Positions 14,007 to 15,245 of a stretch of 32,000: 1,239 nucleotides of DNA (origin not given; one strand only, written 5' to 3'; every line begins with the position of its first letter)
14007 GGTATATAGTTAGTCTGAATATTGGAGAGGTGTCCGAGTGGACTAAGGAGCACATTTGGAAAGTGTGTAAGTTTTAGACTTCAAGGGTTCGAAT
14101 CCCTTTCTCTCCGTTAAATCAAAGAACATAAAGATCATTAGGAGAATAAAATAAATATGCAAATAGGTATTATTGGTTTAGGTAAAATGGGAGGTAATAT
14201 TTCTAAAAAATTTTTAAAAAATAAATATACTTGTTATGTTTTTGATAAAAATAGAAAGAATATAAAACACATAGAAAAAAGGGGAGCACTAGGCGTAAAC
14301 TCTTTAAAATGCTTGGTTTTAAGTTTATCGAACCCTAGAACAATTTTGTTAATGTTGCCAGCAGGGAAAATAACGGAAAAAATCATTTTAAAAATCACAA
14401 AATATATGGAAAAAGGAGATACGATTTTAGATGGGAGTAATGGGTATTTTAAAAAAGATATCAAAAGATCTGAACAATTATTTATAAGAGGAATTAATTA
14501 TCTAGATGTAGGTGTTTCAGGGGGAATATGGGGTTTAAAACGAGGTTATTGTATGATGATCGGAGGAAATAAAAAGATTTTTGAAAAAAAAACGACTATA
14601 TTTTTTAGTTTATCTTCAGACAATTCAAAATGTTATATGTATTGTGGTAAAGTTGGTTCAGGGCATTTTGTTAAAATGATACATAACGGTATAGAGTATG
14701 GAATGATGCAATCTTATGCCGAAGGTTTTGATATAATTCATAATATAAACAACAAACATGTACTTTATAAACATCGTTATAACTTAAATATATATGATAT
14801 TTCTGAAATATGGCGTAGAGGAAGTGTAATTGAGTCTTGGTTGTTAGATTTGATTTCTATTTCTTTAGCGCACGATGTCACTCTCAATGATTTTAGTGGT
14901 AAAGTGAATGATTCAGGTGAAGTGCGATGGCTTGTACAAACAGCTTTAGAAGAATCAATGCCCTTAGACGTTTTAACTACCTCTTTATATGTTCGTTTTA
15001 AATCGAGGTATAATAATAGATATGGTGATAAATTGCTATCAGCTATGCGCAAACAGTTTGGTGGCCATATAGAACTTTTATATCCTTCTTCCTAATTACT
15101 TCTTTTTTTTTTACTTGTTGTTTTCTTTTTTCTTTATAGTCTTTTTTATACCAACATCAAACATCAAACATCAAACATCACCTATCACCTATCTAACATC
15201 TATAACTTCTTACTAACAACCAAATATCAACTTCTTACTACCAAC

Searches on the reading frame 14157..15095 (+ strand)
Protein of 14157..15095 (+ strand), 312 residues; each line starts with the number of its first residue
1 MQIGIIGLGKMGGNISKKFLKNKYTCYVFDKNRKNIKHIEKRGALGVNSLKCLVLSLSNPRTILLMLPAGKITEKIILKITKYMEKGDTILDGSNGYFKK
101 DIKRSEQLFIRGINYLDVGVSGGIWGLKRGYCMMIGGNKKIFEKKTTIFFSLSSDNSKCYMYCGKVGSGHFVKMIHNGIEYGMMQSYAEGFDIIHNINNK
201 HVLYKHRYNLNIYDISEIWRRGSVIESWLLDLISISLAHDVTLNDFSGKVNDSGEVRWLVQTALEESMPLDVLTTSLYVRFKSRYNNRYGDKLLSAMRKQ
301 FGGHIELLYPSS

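Call 6: search_protein_families(library=ncbifam, proteins=[window:14157-15095:+])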
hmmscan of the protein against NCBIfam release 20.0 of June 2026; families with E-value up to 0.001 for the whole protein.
window:14157-15095:+ (312 aa): 12 families
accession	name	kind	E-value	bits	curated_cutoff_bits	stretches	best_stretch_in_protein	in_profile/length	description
NF007161.0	PRK09599.1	subfamily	1.3e-120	402.2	271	1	1-305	1-297/302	NADP-dependent phosphogluconate dehydrogenase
TIGR00872.1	gnd_rel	equivalog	5.9e-106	354.1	297.2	1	1-305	1-294/299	phosphogluconate dehydrogenase (NAD(+)-dependent, decarboxylating)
NF006765.0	PRK09287.1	equivalog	2.9e-60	204.5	413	2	2-199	5-209/476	NADP-dependent phosphogluconate dehydrogenase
TIGR00873.1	gnd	equivalog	6.9e-56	190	426.7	1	2-285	1-288/467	decarboxylating NADP(+)-dependent phosphogluconate dehydrogenase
TIGR01692.1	HIBADH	equivalog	1.1e-19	70.9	291.6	1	6-191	2-184/288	3-hydroxyisobutyrate dehydrogenase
NF008592.0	PRK11559.1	equivalog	4.2e-19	68.9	397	1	1-175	3-174/296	2-hydroxy-3-oxopropionate reductase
TIGR01505.1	tartro_sem_red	equivalog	8.4e-18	64.6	340.75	1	3-176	2-172/291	2-hydroxy-3-oxopropionate reductase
NF043037.1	ThreonDh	equivalog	1.3e-12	47.8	350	1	2-177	4-177/297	L-threonate dehydrogenase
NF012005.0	PRK15461.1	equivalog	4.1e-10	39.3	348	1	2-179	3-177/298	sulfolactaldehyde 3-reductase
NF011633.0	PRK15059.1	equivalog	2.9e-08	33.2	451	1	1-173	1-169/292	2-hydroxy-3-oxopropionate reductase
NF005650.0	PRK07417.1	equivalog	5.5e-06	25.9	290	1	1-86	2-84/281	prephenate/arogenate dehydrogenase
NF006307.0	PRK08507.1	equivalog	6.6e-05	22.2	295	1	1-93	1-90/275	prephenate dehydrogenase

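Call 8: find_encoding_contigs(protein=window:14157-15092:+, flank=4000, max_places=10)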
Protein window:14157-15092:+ (312 aa): 20 contigs read that carry it; 6 places shown.
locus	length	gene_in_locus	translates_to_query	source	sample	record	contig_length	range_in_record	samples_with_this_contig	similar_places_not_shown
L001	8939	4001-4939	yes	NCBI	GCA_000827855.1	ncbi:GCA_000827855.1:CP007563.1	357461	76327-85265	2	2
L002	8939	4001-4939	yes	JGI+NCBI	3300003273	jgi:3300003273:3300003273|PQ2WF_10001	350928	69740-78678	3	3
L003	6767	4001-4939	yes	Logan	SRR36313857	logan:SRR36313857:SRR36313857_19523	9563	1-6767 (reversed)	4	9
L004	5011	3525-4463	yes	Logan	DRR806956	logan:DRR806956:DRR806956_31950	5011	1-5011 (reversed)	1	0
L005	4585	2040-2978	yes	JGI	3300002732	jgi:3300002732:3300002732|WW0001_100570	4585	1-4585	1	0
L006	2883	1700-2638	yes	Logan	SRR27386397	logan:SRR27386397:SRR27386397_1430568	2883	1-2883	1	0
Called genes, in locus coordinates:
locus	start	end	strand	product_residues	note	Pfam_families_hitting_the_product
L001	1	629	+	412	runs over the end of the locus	PF00266:Aminotran_5, PF00155:Aminotran_1_2 (weak)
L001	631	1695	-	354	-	PF02568:ThiI (weak), PF03054:tRNA_Me_trans, PF20259:tRNA_Me_trans_M, PF20258:tRNA_Me_trans_C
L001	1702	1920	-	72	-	PF01176:eIF-1a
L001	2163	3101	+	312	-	PF02463:SMC_N, PF00005:ABC_tran, PF13304:AAA_21 (faint)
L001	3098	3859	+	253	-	PF01061:ABC2_membrane, PF12698:ABC2_membrane_3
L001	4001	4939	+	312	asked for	PF03446:NAD_binding_2, PF00393:6PGD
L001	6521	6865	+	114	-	PF00584:SecE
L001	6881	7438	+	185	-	PF02357:NusG, PF00467:KOW (weak)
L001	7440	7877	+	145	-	PF03946:Ribosomal_L11_N, PF00298:Ribosomal_L11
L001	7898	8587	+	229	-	PF00687:Ribosomal_L1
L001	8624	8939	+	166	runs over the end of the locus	PF00466:Ribosomal_L10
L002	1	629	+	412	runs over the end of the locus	PF00266:Aminotran_5, PF00155:Aminotran_1_2 (weak)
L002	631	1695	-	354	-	PF02568:ThiI (weak), PF03054:tRNA_Me_trans, PF20259:tRNA_Me_trans_M, PF20258:tRNA_Me_trans_C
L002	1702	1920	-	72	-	PF01176:eIF-1a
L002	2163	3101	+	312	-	PF02463:SMC_N, PF00005:ABC_tran, PF13304:AAA_21 (faint)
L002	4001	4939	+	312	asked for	PF03446:NAD_binding_2, PF00393:6PGD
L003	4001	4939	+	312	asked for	PF03446:NAD_binding_2, PF00393:6PGD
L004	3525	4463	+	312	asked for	PF03446:NAD_binding_2, PF00393:6PGD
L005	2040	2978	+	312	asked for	PF03446:NAD_binding_2, PF00393:6PGD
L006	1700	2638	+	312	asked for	PF03446:NAD_binding_2, PF00393:6PGD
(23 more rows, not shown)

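Call 9: find_related_loci(query=window:14157-15092:+, collection=genome_contigs, flank=6000)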
Query window:14157-15092:+ (312 aa) in genome_contigs; peptide patterns used: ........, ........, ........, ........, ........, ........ (x = any residue, [..] = any of these).
100 stretches matched a pattern; 26 encode a relative of the query (tblastn E <= 1e-3); 26 distinct loci.
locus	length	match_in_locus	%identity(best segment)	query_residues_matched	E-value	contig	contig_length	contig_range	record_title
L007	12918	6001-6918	85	1-306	3e-173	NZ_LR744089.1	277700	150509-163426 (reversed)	Candidatus Portiera aleyrodidarum isolate PeMo chromosome 1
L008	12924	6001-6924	73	1-306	3e-152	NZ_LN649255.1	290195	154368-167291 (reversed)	Candidatus Portiera aleyrodidarum strain AD-CAI chromosome I, complete sequence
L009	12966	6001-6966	54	1-306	1e-123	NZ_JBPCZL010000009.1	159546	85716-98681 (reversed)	Carnimonas sp. LMG 33810 contig00009, whole genome shotgun sequence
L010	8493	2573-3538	49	1-306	9e-115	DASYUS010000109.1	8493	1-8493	MAG TPA_asm: Stellaceae bacterium isolate SMAG_U4601 k141_483423, whole genome shotgun sequence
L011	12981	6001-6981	49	1-311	2e-114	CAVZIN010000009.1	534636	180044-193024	MAG: uncultured Alphaproteobacteria bacterium isolate MFD02416.bin.1.340 genome assembly, contig: contig_27715, whole ge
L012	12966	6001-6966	49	1-306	4e-112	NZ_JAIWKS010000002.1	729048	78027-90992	Pseudomonas uvaldensis strain 20TX0172 2, whole genome shotgun sequence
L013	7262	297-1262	47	1-306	3e-111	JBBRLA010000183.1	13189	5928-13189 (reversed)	MAG: Polyangia bacterium isolate La1_concoct.199 LA1C_C.199_k141_804929L_13189_cov_22.6883, whole genome shotgun sequenc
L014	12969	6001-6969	48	1-307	3e-110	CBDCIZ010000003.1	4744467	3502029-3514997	MAG: Aurantimonas sp. isolate f1a5509b-ab9e-4721-b3eb-fae0d5e8db28 genome assembly, contig: contig_3, whole genome shotg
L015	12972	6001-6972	47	1-307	1e-108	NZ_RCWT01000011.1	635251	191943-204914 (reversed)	Sphingomonas sp. PP-F2F-G114-C0414 Ga0191679_103, whole genome shotgun sequence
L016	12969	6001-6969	49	1-307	7e-108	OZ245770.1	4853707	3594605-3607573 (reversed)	MAG: Kaistia sp. isolate 06b3ed4c-dc80-415b-9392-d46517f030ba genome assembly, chromosome: 1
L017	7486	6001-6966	48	1-306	6e-107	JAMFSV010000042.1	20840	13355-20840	MAG: Burkholderiales bacterium isolate NGEE_A_bin18 k127_162288, whole genome shotgun sequence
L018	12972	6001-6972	49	1-306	1e-106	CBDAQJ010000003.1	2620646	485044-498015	MAG: Acetobacteraceae bacterium isolate 84998f28-125f-492a-b1ee-e0c7a5a889e3 genome assembly, contig: contig_3, whole ge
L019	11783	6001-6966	46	1-306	2e-105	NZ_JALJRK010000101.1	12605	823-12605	Microvirga sp. Mcv34 NODE_101_length_12605_cov_11.419512605, whole genome shotgun sequence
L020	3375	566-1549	45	1-312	9e-108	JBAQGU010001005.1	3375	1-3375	MAG: Roseiarcus sp. isolate MFD09215_ilm_asm_bin20 k127_298126, whole genome shotgun sequence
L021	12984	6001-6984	45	1-312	4e-101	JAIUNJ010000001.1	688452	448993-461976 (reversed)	MAG: Proteobacteria bacterium isolate ANDERS1 spades-bin.48~NODE_22_length_688452_cov_2.03422, whole genome shotgun sequ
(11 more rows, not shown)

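Call 19: search_protein_families(library=ncbifam, proteins=[L007:6920-8017:+, L007:8014-8892:+, L007:8894-11533:+, L007:11545-12612:+], max_evalue=1e-20)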
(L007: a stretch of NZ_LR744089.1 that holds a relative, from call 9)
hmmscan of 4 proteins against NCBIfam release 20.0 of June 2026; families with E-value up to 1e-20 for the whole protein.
L007:6920-8017:+ (365 aa): 49 families (the best 25 are shown)
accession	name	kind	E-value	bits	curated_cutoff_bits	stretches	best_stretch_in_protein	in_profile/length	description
NF005942.0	PRK07994.1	equivalog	1.2e-150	503.7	613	1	1-360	1-359/655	DNA polymerase III subunit gamma/tau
NF011511.0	PRK14949.1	equivalog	4.3e-132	442.4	1016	1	1-362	1-360/984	DNA polymerase III subunits gamma and tau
NF011522.0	PRK14961.1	equivalog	2.6e-124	414.7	562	1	1-360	1-361/363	DNA polymerase III subunits gamma and tau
TIGR02397.1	dnaX_nterm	equivalog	4.5e-122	407.7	250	1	4-356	2-354/355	DNA polymerase III subunit gamma/tau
NF006429.0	PRK08691.1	equivalog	4.5e-116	389.1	969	1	1-359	1-358/709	DNA polymerase III subunits gamma and tau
NF006585.0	PRK09111.1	equivalog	3.1e-115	386.2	604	1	3-357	27-388/616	DNA polymerase III subunit gamma/tau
NF008975.0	PRK12323.1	equivalog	9.4e-115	384.9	875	1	1-360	1-364/709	DNA polymerase III subunit gamma/tau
NF011521.0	PRK14960.1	equivalog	3.4e-112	376.1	1228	1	4-359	3-358/702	DNA polymerase III subunit gamma/tau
NF004046.1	PRK05563.1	equivalog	7.5e-112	375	400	1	8-361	7-361/567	DNA polymerase III subunit gamma/tau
NF011526.0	PRK14965.1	equivalog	3.8e-111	372.7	670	1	1-364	1-366/578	DNA polymerase III subunits gamma and tau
NF011519.0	PRK14958.1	equivalog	5.2e-106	355.3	912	1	1-359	1-356/509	DNA polymerase III subunits gamma and tau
NF005423.0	PRK07003.1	equivalog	2.8e-104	350.2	1260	1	1-359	1-358/831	DNA polymerase III subunit gamma/tau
NF011518.0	PRK14957.1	equivalog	6.8e-100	335.2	775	1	1-362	1-361/546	DNA polymerase III subunits gamma and tau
NF006280.0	PRK08451.1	equivalog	3.7e-99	332.9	572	1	4-308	2-303/535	DNA polymerase III subunit gamma/tau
NF011514.0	PRK14953.1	equivalog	2.9e-96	323.3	536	1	1-362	1-357/488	DNA polymerase III subunits gamma and tau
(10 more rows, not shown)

L007:8014-8892:+ (292 aa): 7 families
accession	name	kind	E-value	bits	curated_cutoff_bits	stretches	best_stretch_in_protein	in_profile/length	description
TIGR00674.1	dapA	equivalog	3e-100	334.7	206.15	1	4-286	1-284/286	4-hydroxy-tetrahydrodipicolinate synthase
TIGR02313.1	HpaI-NOT-DapA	exception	5.6e-68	228.9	396.7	1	2-285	1-286/294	2,4-dihydroxyhept-2-ene-1,7-dioic acid aldolase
NF003164.0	PRK04147.1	equivalog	1.5e-39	136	281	1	3-282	5-284/294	N-acetylneuraminate lyase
TIGR00683.1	nanA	equivalog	1.3e-33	116.5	382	1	3-283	2-283/293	N-acetylneuraminate lyase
NF002958.0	PRK03620.1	subfamily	4.5e-31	107.8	278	1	11-233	20-241/307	5-dehydro-4-deoxyglucarate dehydratase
TIGR03249.1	KdgD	equivalog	2.1e-28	99.3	373.95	1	11-227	18-234/299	5-dehydro-4-deoxyglucarate dehydratase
NF040954.1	Arch_KDGaldase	equivalog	2.5e-28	99.2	390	1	6-237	4-229/288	bifunctional 2-dehydro-3-deoxy-phosphogluconate/2-dehydro-3-deoxy-6-phosphogalactonate aldolase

L007:8894-11533:+ (879 aa): 3 families
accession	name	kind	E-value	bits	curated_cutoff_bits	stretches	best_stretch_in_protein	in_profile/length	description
TIGR00759.1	aceE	equivalog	0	1257.8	859.9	1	23-877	31-883/885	pyruvate dehydrogenase (acetyl-transferring), homodimeric type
TIGR03186.1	AKGDH_not_PDH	exception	0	1088.9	1408.3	1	42-868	50-877/889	alpha-ketoglutarate dehydrogenase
NF004559.0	PRK05899.2-5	equivalog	1.1e-23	83.3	488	0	92-280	38-218/627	transketolase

L007:11545-12612:+ (355 aa): 8 families
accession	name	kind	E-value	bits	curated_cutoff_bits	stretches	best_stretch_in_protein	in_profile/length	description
TIGR01348.1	PDHac_trf_long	equivalog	4.8e-111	372.1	552.1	1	130-353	357-586/587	dihydrolipoyllysine-residue acetyltransferase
NF008814.0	PRK11854.1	equivalog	2.6e-103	346.6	722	1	128-353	405-636/637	pyruvate dehydrogenase complex dihydrolipoyllysine-residue acetyltransferase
TIGR01347.1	sucB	equivalog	8.9e-60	203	378.65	1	128-354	174-402/404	dihydrolipoyllysine-residue succinyltransferase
NF004309.0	PRK05704.1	equivalog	9e-59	199.8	449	1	140-354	190-406/408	2-oxoglutarate dehydrogenase complex dihydrolipoyllysine-residue succinyltransferase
TIGR01349.1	PDHac_trf_mito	equivalog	3.1e-47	161.7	445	1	80-349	140-432/437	pyruvate dehydrogenase complex dihydrolipoamide acetyltransferase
NF008815.0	PRK11857.1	equivalog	1e-45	156.5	378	1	132-348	81-301/308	dihydrolipoamide acetyltransferase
TIGR02927.1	SucB_Actino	equivalog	1.3e-41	143.1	423.45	1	132-347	345-569/579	2-oxoglutarate dehydrogenase, E2 component, dihydrolipoamide succinyltransferase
NF011416.0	PRK14843.1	equivalog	1.4e-33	116.2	429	1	140-349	129-342/347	dihydrolipoamide acetyltransferase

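Call 23: find_homologous_proteins(query=window:14157-15092:+, max_evalue=1e-100)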
Query window:14157-15092:+ (312 aa): 145 proteins with E <= 1e-100 among 8000 candidates; the best 120 are listed.
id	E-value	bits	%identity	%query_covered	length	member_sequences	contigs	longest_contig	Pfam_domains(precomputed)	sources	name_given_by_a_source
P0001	1.4e-205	700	100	100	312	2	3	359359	PF03446.22,PF00393.25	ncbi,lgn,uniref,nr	ncbi:phosphogluconate dehydrogenase (NAD(+)-dependent, decarboxylating) [Candidatus Portiera aleyrod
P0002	2.0e-205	699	100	100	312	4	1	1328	PF03446.22,PF00393.25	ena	-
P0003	7.2e-177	605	87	99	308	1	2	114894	PF03446.22,PF00393.25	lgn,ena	-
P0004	4.7e-167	573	85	98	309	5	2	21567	PF03446.22,PF00393.25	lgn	-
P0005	2.3e-166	571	84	98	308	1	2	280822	PF03446.22,PF00393.25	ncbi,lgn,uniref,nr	ncbi:6-phosphogluconate dehydrogenase, decarboxylating [Candidatus Portiera aleyrodidarum]|uniref:6-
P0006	3.9e-160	550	82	98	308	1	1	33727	PF03446.22,PF00393.25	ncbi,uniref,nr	ncbi:6-phosphogluconate dehydrogenase [Candidatus Portiera aleyrodidarum]|uniref:6-phosphogluconate 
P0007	8.8e-153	526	79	98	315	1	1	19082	PF03446.22,PF00393.25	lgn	-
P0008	4.8e-148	511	74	98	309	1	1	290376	PF03446.22,PF00393.25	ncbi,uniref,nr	ncbi:6-phosphogluconate dehydrogenase, decarboxylating [Candidatus Portiera aleyrodidarum]|uniref:ph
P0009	9.1e-147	507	74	98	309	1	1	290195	PF03446.22,PF00393.25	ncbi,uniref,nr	ncbi:phosphogluconate dehydrogenase (NAD(+)-dependent, decarboxylating) [Candidatus Portiera aleyrod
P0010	5.4e-125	435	49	98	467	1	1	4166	PF01408.29,PF02254.25,PF03446.22,PF02826.26,PF00393.25,PF03435.25,PF03807.24,PF02737.25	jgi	-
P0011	6.1e-118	412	57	98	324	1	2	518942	PF02254.25,PF03446.22,PF00393.25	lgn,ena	-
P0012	1.5e-115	404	56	98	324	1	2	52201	PF02254.25,PF03446.22,PF00393.25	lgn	-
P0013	3.1e-115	403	57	98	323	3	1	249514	PF02254.25,PF03446.22,PF00393.25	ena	-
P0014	4.4e-113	396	55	98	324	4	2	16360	PF02254.25,PF03446.22,PF00393.25,PF03807.24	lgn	-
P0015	2.1e-112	394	56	95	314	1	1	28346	PF03446.22,PF00393.25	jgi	-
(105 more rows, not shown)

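Call 25: find_encoding_contigs(protein=P0003, flank=7000, max_places=2)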
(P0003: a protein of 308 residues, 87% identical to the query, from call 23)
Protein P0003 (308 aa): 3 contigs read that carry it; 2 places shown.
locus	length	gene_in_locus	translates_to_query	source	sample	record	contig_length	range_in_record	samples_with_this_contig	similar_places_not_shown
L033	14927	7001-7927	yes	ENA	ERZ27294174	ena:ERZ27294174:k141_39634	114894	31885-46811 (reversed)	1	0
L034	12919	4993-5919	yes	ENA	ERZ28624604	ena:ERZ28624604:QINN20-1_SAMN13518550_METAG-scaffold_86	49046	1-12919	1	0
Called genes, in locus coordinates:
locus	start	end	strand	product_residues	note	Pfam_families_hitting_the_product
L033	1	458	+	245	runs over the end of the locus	PF02463:SMC_N, PF00005:ABC_tran, PF13304:AAA_21 (faint)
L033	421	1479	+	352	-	PF01458:SUFBD_core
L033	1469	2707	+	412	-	PF00155:Aminotran_1_2, PF00266:Aminotran_5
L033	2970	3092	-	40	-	-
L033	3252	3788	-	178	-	PF02568:ThiI, PF03054:tRNA_Me_trans, PF06508:QueC (weak)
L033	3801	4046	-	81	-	PF01176:eIF-1a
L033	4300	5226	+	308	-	PF02463:SMC_N (weak), PF00005:ABC_tran, PF13304:AAA_21 (faint)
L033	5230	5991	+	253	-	PF01061:ABC2_membrane, PF12698:ABC2_membrane_3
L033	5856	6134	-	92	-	-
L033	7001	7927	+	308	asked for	PF03446:NAD_binding_2, PF00393:6PGD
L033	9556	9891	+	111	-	PF00584:SecE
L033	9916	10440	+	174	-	PF02357:NusG, PF00467:KOW (weak)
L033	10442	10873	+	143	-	PF03946:Ribosomal_L11_N, PF00298:Ribosomal_L11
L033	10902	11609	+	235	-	PF00687:Ribosomal_L1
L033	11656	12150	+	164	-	PF00466:Ribosomal_L10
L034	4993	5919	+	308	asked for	PF03446:NAD_binding_2, PF00393:6PGD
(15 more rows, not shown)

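Call 26: find_encoding_contigs(protein=P0006, flank=7000, max_places=2)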
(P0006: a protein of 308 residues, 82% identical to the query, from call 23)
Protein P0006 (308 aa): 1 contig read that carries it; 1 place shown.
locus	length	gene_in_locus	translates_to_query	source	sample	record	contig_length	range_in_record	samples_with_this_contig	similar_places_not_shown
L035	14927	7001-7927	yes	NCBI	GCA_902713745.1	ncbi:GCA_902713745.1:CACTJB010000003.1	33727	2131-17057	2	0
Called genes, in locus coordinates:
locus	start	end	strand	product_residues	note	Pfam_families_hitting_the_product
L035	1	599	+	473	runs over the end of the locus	PF19295:SufBD_N (weak), PF01458:SUFBD_core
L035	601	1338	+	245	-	PF02463:SMC_N, PF00005:ABC_tran, PF13304:AAA_21 (faint)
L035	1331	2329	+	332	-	PF01458:SUFBD_core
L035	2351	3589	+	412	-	PF00155:Aminotran_1_2, PF00266:Aminotran_5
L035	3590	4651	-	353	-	PF02568:ThiI (weak), PF03054:tRNA_Me_trans, PF20259:tRNA_Me_trans_M, PF20258:tRNA_Me_trans_C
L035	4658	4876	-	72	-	PF01176:eIF-1a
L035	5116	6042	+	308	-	PF02463:SMC_N (faint), PF00005:ABC_tran, PF13304:AAA_21 (weak)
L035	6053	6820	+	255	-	PF01061:ABC2_membrane, PF12698:ABC2_membrane_3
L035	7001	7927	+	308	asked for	PF03446:NAD_binding_2, PF00393:6PGD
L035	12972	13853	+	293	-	PF00701:DHDPS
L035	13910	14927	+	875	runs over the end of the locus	PF00456:Transketolase_N (weak), PF17831:PDH_E1_M, PF22613:Transketolase_C_1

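Call 36: find_related_loci(query=L007:8014-8889:+, collection=metagenome_contigs, flank=10000)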
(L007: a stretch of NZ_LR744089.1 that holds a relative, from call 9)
Query L007:8014-8889:+ (292 aa) in metagenome_contigs; peptide patterns used: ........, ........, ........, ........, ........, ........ (x = any residue, [..] = any of these).
145 stretches matched a pattern; 50 encode a relative of the query (tblastn E <= 1e-3); 50 distinct loci.
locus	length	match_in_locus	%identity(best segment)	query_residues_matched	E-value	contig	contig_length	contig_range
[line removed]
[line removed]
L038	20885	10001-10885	54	1-291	9e-105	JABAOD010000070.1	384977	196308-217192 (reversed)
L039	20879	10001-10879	54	2-290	7e-104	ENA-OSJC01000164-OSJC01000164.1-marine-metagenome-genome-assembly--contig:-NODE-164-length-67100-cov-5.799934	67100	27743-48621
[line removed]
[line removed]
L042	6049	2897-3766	54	1-290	3e-99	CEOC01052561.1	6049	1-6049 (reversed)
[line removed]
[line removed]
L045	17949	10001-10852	54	2-285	5e-97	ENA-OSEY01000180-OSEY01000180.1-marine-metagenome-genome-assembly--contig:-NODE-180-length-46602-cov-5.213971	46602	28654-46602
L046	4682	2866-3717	53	2-285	3e-96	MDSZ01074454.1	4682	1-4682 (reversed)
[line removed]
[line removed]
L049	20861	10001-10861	49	1-287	1e-95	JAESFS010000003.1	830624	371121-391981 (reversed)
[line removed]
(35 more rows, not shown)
